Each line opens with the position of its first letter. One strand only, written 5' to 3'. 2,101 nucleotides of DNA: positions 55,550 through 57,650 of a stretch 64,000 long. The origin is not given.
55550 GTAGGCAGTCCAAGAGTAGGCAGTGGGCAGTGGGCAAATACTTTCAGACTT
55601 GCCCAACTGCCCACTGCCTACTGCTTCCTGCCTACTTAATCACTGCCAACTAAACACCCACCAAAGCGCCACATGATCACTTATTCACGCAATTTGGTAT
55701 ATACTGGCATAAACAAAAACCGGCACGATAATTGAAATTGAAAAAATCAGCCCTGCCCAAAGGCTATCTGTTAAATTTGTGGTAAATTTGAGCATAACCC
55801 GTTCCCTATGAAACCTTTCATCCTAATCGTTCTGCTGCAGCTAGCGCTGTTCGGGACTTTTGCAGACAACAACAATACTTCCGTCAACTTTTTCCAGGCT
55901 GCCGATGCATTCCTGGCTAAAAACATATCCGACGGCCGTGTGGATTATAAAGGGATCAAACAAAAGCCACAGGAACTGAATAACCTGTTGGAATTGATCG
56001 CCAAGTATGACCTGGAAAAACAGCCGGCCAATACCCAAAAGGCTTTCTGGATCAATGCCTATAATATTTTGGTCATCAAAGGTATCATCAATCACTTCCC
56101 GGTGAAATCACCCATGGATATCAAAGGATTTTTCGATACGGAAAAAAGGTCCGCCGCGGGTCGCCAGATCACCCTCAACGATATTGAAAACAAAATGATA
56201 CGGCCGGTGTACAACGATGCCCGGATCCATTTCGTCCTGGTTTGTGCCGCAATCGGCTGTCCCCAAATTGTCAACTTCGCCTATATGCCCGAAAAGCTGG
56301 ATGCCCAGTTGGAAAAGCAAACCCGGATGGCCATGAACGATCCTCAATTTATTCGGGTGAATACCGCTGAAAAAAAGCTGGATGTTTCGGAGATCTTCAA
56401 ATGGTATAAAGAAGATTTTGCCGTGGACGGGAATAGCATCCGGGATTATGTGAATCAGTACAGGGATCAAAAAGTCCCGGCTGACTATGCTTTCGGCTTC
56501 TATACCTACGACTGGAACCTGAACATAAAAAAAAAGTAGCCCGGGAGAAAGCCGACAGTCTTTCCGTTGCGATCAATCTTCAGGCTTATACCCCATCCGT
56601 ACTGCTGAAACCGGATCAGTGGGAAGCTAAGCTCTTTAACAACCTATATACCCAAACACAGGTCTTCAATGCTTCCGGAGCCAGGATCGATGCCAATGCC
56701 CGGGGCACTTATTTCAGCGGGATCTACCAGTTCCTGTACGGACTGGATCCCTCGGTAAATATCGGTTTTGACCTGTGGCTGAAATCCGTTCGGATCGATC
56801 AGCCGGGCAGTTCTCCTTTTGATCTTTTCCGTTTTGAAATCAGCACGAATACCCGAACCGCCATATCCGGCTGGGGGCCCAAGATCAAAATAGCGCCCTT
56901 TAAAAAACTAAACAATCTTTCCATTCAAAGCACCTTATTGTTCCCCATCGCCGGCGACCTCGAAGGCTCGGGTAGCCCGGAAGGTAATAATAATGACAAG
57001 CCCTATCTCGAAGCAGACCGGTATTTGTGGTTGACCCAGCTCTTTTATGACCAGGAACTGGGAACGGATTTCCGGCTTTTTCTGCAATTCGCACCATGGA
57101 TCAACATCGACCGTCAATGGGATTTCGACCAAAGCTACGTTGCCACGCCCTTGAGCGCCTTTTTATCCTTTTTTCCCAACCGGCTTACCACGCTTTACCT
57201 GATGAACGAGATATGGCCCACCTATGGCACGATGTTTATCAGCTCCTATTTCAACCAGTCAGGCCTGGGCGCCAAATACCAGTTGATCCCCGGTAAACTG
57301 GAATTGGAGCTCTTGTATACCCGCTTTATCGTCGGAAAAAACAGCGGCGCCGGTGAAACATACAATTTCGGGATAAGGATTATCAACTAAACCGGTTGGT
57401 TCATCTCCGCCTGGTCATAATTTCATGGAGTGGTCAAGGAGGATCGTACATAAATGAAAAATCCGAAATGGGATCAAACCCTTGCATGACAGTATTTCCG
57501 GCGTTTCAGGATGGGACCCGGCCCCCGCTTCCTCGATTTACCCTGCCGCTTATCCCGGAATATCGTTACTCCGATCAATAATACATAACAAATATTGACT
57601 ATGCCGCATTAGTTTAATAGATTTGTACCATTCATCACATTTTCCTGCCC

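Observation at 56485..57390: dnaX-type A_AAA_AAG slippery site (in an A9 run) links the DUF547 gene to a start-less 284-codon ORF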

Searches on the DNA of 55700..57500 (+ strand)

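Call 78: search_rna_families(sources=[L168, L171, L172, L173], threshold=evalue, max_evalue=1)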
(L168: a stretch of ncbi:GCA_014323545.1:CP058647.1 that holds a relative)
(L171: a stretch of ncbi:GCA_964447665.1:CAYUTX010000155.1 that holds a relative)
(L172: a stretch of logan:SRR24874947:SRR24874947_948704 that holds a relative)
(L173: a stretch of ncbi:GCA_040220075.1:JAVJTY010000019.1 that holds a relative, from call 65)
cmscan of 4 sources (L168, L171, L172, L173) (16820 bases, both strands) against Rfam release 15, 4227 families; matches with E-value up to 1: 0.
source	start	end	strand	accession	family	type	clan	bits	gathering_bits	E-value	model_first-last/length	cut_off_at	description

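Call 79: search_rna_families(source=window, start=55700, end=57500, threshold=evalue, max_evalue=1)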
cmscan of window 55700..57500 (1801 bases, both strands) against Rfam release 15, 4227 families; matches with E-value up to 1: 0.
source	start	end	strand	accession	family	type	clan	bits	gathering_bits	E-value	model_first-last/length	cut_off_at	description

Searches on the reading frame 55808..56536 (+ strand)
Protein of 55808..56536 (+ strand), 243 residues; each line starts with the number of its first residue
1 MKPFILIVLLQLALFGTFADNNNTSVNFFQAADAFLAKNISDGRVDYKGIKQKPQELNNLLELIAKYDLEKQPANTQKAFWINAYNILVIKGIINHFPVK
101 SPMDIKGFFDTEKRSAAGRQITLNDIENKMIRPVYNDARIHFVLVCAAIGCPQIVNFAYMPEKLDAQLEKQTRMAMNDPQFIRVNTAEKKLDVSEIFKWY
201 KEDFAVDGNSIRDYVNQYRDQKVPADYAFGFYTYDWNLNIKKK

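Call 4: search_protein_families(library=pfam, proteins=[window:55808-56536:+], max_evalue=1)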
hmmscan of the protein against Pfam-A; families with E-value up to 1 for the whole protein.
window:55808-56536:+ (243 aa): 1 family
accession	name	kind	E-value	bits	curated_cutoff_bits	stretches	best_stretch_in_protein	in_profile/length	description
PF04784.19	DUF547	-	8.9e-25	87.5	27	1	73-173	5-122/125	Protein of unknown function, DUF547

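Call 5: search_protein_families(library=ncbifam, proteins=[window:55808-56536:+], max_evalue=1)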
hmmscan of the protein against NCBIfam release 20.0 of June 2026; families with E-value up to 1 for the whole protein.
window:55808-56536:+ (243 aa): 0 families

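Call 8: find_encoding_contigs(protein=window:55808-56536:+, flank=3000, max_places=6)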
Protein window:55808-56536:+ (243 aa): no gene with exactly this product is on record in the collection.

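Call 61: find_homologous_proteins(query=A3, max_evalue=1e-30)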
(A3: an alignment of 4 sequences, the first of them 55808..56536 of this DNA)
Query A3 (4 sequences) (243 aa, profile of the alignment): 4831 proteins with E <= 1e-30 among 8000 candidates; the best 120 are listed.
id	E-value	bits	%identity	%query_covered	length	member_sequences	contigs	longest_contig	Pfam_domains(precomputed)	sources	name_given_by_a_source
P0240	4.7e-124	430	52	91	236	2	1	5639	PF04784.20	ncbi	-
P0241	1.4e-121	422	100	100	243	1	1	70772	PF04784.20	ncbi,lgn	-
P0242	5.6e-118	411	50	89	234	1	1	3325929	PF04784.20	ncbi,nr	ncbi:DUF547 domain-containing protein [Hyphobacterium sp. CCMP332]|nr:DUF547 domain-containing prote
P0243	1.5e-110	386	44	100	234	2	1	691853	PF04784.20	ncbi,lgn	ncbi:MAG: DUF547 domain-containing protein [Cytophagales bacterium]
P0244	2.6e-109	382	49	100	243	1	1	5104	PF04784.20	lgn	-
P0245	2.5e-107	376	47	98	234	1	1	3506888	PF04784.20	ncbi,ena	-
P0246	7.3e-105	368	52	98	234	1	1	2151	PF04784.20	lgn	-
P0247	1.9e-100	353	50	94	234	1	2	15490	PF04784.20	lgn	-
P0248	8.1e-98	345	50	100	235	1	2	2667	PF04784.20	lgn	-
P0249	2.9e-97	343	50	88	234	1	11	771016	PF04784.20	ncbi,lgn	-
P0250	1.7e-96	340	54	98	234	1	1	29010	PF04784.20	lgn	-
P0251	1.8e-95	337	48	98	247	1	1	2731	PF04784.20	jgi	jgi:hypothetical protein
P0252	2.8e-93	330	53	98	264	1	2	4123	PF04784.20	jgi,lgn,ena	-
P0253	4.9e-93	329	49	99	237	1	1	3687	PF04784.20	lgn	-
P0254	1.3e-92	327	53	95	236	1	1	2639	PF04784.20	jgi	-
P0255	4.1e-92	326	52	100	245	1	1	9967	PF04784.20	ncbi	-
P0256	6.1e-92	325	51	94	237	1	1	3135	PF04784.20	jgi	-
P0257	7.1e-92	325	51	97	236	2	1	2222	PF04784.20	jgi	-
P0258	4.2e-91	323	51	94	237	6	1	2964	PF04784.20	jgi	-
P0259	8.7e-91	322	56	99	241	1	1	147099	PF04784.20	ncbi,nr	ncbi:MAG: DUF547 domain-containing protein [Cytophagales bacterium]|nr:DUF547 domain-containing prot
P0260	9.1e-91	321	56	89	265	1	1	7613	PF04784.20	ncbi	-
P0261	9.9e-91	321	52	97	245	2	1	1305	PF04784.20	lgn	-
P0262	1.7e-90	321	52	91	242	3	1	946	PF04784.20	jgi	-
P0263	2.1e-90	320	52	98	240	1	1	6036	PF04784.20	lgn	-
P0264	3.5e-90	320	52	87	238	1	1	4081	PF04784.20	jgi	-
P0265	4.6e-90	319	50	98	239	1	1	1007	PF04784.20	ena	-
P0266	5.7e-90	319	51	98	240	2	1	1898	PF04784.20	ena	-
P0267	6.5e-90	319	53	88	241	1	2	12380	PF04784.20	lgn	-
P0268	6.8e-90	319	50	97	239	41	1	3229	PF04784.20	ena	-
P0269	7.7e-90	318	51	99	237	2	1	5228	PF04784.20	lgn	-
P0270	8.2e-90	318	51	91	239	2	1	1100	PF04784.20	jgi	-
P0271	1.0e-89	318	53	87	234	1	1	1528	PF04784.20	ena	-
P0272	2.3e-89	317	46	98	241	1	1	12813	PF04784.20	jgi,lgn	-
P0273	2.3e-89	317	53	92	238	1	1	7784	PF04784.20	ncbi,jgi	-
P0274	2.3e-89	317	53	96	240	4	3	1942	PF04784.20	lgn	-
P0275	2.8e-89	317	51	98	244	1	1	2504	PF04784.20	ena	-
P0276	6.9e-89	315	48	98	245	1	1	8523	PF04784.20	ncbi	-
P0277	7.4e-89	315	51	100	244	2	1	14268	PF04784.20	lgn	-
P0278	8.7e-89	315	52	98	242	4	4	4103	PF04784.20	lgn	-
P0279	1.3e-88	314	57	100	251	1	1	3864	PF04784.20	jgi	jgi:hypothetical protein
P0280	1.5e-88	314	49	100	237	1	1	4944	PF04784.20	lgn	-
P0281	3.6e-88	313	49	98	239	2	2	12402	PF04784.20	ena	-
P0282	3.9e-88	313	51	99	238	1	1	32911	PF04784.20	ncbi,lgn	-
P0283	4.4e-88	313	50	100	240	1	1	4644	PF04784.20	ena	-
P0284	4.6e-88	313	52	98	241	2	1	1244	PF04784.20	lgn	-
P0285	6.1e-88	312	50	97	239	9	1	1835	PF04784.20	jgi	-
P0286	1.2e-87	311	57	85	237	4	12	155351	PF04784.20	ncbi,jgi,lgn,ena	jgi:hypothetical protein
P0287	1.5e-87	311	47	98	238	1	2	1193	PF04784.20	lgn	-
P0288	1.7e-87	311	48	100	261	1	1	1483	PF04784.20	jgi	jgi:hypothetical protein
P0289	2.1e-87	310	50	98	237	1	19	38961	PF04784.20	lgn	-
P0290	2.2e-87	310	50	88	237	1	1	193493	PF04784.20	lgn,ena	-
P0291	2.4e-87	310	49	96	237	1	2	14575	PF04784.20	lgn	-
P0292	2.7e-87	310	51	99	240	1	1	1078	PF04784.20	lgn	-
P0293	2.8e-87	310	51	89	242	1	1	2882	PF04784.20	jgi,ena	-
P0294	3.6e-87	310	49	97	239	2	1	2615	PF04784.20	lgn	-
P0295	3.7e-87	310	48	88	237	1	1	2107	PF04784.20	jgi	-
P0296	5.2e-87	309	49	95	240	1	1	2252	PF04784.20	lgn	-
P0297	5.4e-87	309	50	99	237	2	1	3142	PF04784.20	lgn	-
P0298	5.7e-87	309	47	95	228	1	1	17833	PF04784.20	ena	-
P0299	6.2e-87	309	47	100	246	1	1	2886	PF04784.20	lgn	-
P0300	6.8e-87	309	49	95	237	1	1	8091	PF04784.20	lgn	-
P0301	7.0e-87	309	47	90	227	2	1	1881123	PF04784.20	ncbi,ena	-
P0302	9.5e-87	308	47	90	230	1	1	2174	PF04784.20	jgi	jgi:hypothetical protein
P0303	9.8e-87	308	52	95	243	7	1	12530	PF04784.20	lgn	-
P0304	1.3e-86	308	54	87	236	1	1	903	PF04784.20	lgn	-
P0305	1.8e-86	307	50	99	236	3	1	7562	PF04784.20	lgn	-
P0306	2.2e-86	307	51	98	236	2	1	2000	PF04784.20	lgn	-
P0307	2.4e-86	307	51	90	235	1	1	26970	PF04784.20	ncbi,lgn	ncbi:MAG: DUF547 domain-containing protein [Bacteroidota bacterium]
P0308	2.5e-86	307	46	98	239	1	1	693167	PF04784.20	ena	-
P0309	2.6e-86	307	46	99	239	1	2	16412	PF04784.20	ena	-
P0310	2.8e-86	307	49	89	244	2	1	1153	PF04784.20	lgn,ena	-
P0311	3.3e-86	307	50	97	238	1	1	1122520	PF04784.20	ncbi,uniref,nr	ncbi:DUF547 domain-containing protein [Aureisphaera galaxeae]|uniref:DUF547 domain-containing protei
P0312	3.3e-86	307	47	100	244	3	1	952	PF04784.20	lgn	-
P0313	4.7e-86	306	48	98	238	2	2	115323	PF04784.20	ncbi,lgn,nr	ncbi:MAG: DUF547 domain-containing protein [Flavobacteriaceae bacterium]|nr:DUF547 domain-containing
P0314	5.4e-86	306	52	88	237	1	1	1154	PF04784.20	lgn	-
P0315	5.5e-86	306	49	98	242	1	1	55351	PF04784.20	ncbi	-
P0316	7.0e-86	305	50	99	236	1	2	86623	PF04784.20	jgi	jgi:hypothetical protein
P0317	7.2e-86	305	52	95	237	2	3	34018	PF04784.20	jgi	jgi:hypothetical protein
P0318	7.4e-86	305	52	88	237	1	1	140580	PF04784.20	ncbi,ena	-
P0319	7.5e-86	305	52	98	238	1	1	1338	PF04784.20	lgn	-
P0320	7.8e-86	305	51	98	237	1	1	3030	PF04784.20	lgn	-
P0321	8.0e-86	305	54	88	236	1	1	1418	PF04784.20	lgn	-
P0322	8.7e-86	305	50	96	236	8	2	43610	PF04784.20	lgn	-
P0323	8.8e-86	305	50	91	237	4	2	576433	PF04784.20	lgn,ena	-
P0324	9.0e-86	305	50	99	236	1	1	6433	PF04784.20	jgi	jgi:hypothetical protein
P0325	1.0e-85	305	47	97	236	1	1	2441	PF04784.20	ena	-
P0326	1.1e-85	305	48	98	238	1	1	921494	PF04784.20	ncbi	ncbi:MAG: hypothetical protein Aureis2KO_04820 [Aureisphaera sp.]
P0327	1.1e-85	305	49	96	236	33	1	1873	PF04784.20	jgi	jgi:hypothetical protein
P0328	1.2e-85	305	52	88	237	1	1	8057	PF04784.20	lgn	-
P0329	1.3e-85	305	51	98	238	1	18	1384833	PF04784.20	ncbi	ncbi:MAG: DUF547 domain-containing protein [Gilvibacter sp.]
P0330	1.3e-85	305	48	97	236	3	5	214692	PF04784.20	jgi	jgi:hypothetical protein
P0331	1.3e-85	305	53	99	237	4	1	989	PF04784.20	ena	-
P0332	1.4e-85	304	50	95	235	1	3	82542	PF04784.20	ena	-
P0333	1.5e-85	304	51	97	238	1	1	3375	PF04784.20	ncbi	ncbi:MAG: DUF547 domain-containing protein [Bacteroidota bacterium]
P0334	1.9e-85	304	49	100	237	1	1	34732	PF04784.20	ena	-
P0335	2.0e-85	304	50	99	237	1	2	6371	PF04784.20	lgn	-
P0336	2.0e-85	304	44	98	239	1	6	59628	PF04784.20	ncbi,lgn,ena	-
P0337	2.2e-85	304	47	99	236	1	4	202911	PF04784.20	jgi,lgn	jgi:hypothetical protein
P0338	2.4e-85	304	47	96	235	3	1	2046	PF04784.20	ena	-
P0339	2.4e-85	304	52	88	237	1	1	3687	PF04784.20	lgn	-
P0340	2.4e-85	304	52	99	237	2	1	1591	PF04784.20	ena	-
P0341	2.4e-85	304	49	98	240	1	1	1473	PF04784.20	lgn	-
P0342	2.5e-85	304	49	96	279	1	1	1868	PF04784.20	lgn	-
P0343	2.5e-85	304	47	99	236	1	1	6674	PF04784.20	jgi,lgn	jgi:hypothetical protein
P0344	2.6e-85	304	48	95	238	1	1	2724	PF04784.20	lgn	-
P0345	2.6e-85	304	52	88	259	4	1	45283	PF04784.20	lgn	-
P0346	2.6e-85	304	51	99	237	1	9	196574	PF04784.20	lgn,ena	-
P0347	3.0e-85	303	57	85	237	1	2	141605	PF04784.20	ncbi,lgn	-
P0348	3.2e-85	303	52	89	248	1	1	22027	PF04784.20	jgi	jgi:hypothetical protein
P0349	3.2e-85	303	49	99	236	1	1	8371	PF04784.20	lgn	-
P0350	3.3e-85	303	49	98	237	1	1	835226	PF04784.20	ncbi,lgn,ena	-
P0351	3.5e-85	303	49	99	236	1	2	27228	PF04784.20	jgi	jgi:hypothetical protein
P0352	3.5e-85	303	46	96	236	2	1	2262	PF04784.20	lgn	-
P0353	3.5e-85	303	49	98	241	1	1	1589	PF04784.20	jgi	-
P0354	3.6e-85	303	51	89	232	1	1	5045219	PF04784.20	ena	-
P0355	3.9e-85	303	49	90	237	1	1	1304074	PF04784.20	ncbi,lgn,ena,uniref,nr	ncbi:DUF547 domain-containing protein [Marinirhabdus gelatinilytica]|uniref:Uncharacterized protein 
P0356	3.9e-85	303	49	98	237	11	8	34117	PF04784.20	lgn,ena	-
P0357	4.1e-85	303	49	98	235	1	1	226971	PF04784.20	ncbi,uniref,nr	ncbi:DUF547 domain-containing protein [uncultured Psychroserpens sp.]|uniref:DUF547 domain-containin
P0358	4.4e-85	303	54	88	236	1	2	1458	PF04784.20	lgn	-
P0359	4.6e-85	303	49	93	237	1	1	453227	PF04784.20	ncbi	ncbi:MAG: DUF547 domain-containing protein [Flavobacteriaceae bacterium]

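Call 63: find_encoding_contigs(protein=P0241, flank=1500, max_places=6)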
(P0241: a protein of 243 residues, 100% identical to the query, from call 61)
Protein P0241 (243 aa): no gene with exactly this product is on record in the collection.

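Call 64: list_cluster_members(proteins=[P0241, P0240, P0243, P0244, P0245, P0247, P0249, P0250, P0251, P0288])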
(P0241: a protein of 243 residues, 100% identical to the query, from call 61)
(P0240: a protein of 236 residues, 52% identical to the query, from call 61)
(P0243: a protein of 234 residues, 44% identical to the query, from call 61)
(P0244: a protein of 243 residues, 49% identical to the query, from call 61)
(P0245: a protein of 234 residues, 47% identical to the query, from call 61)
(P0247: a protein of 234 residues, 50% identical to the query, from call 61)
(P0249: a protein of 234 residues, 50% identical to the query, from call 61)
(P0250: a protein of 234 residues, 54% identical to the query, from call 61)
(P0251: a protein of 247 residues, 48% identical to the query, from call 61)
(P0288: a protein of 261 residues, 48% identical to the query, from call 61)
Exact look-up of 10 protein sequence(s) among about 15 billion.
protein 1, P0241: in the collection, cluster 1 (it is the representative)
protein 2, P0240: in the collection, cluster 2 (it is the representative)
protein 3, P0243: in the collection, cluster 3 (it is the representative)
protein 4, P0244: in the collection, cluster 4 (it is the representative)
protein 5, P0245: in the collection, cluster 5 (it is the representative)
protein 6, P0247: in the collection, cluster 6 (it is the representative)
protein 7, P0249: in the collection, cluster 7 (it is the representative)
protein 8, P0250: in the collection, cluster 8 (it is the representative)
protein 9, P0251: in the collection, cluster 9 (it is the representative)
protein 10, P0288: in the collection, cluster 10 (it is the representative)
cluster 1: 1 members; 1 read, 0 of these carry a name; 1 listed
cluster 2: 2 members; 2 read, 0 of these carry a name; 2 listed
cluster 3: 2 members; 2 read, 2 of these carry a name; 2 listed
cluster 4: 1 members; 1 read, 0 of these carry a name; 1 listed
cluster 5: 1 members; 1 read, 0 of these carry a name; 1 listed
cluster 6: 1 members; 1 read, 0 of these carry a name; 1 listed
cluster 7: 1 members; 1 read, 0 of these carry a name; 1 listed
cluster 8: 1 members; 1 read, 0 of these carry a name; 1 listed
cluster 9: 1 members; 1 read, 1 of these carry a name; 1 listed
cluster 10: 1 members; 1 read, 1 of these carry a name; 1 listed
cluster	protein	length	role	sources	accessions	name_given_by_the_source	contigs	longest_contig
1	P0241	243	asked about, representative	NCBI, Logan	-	-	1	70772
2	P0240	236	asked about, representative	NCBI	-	-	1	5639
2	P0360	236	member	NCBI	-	-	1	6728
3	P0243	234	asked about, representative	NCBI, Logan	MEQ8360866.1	MAG: DUF547 domain-containing protein [Cytophagales bacterium]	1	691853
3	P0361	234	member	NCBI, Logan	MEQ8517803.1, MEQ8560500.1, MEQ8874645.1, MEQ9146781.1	MAG: DUF547 domain-containing protein [Cytophagales bacterium]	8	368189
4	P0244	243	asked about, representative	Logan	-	-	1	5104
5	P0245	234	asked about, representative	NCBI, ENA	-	-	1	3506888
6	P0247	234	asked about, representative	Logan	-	-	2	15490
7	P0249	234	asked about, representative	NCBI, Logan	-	-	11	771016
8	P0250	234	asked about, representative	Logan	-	-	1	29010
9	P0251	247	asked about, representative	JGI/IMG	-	hypothetical protein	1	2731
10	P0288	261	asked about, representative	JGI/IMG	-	hypothetical protein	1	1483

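Call 65: find_encoding_contigs(protein=P0361, flank=1800, max_places=10)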
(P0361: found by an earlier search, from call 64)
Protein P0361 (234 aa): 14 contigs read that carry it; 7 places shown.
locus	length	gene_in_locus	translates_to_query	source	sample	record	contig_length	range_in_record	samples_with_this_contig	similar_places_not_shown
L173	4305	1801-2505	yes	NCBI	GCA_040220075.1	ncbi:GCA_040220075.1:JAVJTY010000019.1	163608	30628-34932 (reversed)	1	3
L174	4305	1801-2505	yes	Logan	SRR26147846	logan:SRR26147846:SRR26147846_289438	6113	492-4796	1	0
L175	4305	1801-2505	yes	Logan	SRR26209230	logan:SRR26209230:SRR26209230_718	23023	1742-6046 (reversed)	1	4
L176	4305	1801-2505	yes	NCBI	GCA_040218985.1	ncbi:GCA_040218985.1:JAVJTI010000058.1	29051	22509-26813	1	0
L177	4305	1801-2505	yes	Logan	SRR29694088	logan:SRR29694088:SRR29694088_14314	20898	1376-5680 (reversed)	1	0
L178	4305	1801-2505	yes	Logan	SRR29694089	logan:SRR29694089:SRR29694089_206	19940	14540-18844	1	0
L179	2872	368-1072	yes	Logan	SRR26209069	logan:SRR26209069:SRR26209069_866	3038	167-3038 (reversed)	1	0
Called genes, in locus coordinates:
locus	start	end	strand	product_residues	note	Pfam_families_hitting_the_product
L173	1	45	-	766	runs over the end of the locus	PF13145:Rotamase_2 (weak), PF13616:Rotamase_3, PF00639:Rotamase, PF13145:Rotamase_2 (weak), PF13616:Rotamase_3, PF00639:Rotamase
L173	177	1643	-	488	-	PF00478:IMPDH, PF00571:CBS, PF03060:NMO (weak), PF01070:FMN_dh, PF01645:Glu_synthase (weak)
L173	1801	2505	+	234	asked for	PF04784:DUF547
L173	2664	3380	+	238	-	-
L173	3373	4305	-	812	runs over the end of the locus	-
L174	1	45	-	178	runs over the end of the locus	?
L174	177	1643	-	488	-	PF00478:IMPDH, PF00571:CBS, PF03060:NMO (weak), PF01070:FMN_dh, PF01645:Glu_synthase (weak)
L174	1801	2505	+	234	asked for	PF04784:DUF547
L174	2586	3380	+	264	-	-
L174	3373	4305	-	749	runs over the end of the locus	?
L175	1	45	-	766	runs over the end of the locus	PF13145:Rotamase_2 (weak), PF13616:Rotamase_3, PF00639:Rotamase, PF13145:Rotamase_2 (weak), PF13616:Rotamase_3, PF00639:Rotamase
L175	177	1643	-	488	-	PF00478:IMPDH, PF00571:CBS, PF03060:NMO (weak), PF01070:FMN_dh, PF01645:Glu_synthase (weak)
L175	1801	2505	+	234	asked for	PF04784:DUF547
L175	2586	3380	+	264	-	-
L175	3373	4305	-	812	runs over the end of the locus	-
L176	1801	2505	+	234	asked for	PF04784:DUF547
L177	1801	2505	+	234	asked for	PF04784:DUF547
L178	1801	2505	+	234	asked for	PF04784:DUF547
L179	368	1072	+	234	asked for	PF04784:DUF547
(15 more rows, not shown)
